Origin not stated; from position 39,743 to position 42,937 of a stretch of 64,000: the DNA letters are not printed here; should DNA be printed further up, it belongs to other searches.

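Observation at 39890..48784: Teneurin-like protein whose toxin-enclosing YD shell is replaced by a gluzincin protease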

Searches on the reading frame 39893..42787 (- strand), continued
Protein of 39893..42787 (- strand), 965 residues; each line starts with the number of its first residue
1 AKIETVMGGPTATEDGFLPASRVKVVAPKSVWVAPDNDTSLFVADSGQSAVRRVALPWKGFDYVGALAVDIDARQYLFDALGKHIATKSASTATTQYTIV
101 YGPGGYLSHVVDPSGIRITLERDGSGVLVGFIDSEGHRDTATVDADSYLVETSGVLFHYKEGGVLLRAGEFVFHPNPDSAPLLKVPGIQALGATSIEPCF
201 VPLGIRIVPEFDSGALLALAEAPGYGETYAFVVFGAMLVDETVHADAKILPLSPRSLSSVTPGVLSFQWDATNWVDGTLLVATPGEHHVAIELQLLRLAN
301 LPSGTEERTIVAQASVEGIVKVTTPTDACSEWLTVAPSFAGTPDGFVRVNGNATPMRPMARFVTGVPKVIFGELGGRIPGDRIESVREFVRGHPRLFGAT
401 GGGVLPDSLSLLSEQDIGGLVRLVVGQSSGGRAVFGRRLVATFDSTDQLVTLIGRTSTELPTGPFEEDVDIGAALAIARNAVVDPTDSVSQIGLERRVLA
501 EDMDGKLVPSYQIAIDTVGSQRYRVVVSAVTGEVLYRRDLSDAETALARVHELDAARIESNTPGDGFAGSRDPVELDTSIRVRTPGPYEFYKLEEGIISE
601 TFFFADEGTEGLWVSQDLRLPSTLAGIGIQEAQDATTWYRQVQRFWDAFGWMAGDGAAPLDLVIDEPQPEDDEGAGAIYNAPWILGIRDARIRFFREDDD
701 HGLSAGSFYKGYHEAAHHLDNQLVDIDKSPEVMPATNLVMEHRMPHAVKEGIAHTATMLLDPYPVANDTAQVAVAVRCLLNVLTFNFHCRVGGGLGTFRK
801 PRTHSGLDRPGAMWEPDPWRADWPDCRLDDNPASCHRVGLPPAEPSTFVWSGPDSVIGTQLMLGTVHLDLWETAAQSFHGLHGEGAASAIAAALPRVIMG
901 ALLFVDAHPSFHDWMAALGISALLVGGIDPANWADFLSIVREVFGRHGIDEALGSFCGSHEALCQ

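Call 54: find_related_loci(query=A3, collection=genome_contigs, flank=6000)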
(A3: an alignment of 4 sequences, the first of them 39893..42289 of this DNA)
Query A3 (799 aa) in genome_contigs; peptide patterns used: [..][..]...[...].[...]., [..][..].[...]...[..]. (x = any residue, [..] = any of these).
483 stretches matched a pattern; 2 encode a relative of the query (tblastn E <= 1e-3); 2 distinct loci.
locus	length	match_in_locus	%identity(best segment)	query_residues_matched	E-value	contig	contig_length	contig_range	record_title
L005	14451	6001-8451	28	22-799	7e-57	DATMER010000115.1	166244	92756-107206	MAG TPA_asm: Thermoanaerobaculia bacterium isolate SMAG_U13441 k141_1399940, whole genome shotgun sequence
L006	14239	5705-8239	30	2-799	8e-64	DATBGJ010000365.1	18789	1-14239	MAG TPA_asm: Thermoanaerobaculia bacterium isolate SMAG_U3834 k141_5021534, whole genome shotgun sequence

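Call 64: find_homologous_proteins(query=A1, max_evalue=0.001)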
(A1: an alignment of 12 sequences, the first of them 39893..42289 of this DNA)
Query A1 (12 sequences): 8000 candidates shared short words with the query, none scored E <= 0.001.

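Call 65: find_related_loci(query=window:39893-42787:-, collection=metagenome_contigs, flank=8000)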
Query window:39893-42787:- (965 aa) in metagenome_contigs; peptide patterns used: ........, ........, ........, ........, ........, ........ (x = any residue, [..] = any of these).
42 stretches matched a pattern, but none encodes a relative of the query by tblastn (E <= 1e-3).
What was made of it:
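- Tried and rejected: A close-relative scan of metagenomes with residues 2000-2964 found no ortholog (call 65).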

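Call 66: find_related_loci(query=A3, collection=metagenome_contigs, flank=8000)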
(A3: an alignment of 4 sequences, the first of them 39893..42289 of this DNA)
Query A3 (799 aa) in metagenome_contigs; peptide patterns used: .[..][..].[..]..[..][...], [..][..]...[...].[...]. (x = any residue, [..] = any of these).
182 stretches matched a pattern; 3 encode a relative of the query (tblastn E <= 1e-3); 3 distinct loci.
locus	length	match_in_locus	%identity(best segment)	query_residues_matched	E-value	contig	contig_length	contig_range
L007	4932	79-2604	29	2-795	3e-60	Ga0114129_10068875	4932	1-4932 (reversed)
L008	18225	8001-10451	28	22-799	5e-57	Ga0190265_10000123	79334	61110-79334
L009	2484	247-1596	29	361-799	2e-29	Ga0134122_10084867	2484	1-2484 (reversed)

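Call 78: search_protein_families(library=ncbifam, alignment_id=A1, max_evalue=1)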
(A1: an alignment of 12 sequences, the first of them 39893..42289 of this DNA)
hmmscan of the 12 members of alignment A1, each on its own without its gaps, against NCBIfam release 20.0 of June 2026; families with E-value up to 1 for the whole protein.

A. member 1, window:39893-42289:- (799 aa): 1 family
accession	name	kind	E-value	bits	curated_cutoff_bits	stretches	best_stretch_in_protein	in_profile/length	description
NF038112.1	myxo_dep_M36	subfamily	0.014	12.5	1500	1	337-403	241-309/1604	myxosortase-dependent M36 family metallopeptidase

B. families by the number of members that match (of 12 scanned): 4 families
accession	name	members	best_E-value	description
NF038112.1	myxo_dep_M36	2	0.014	myxosortase-dependent M36 family metallopeptidase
NF012200.0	choice_anch_D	1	0.012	choice-of-anchor D domain-containing protein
NF009726.0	PRK13253.1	1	0.21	citrate lyase subunit gamma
NF011616.0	PRK15042.1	1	0.22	propanediol/glycerol family dehydratase medium subunit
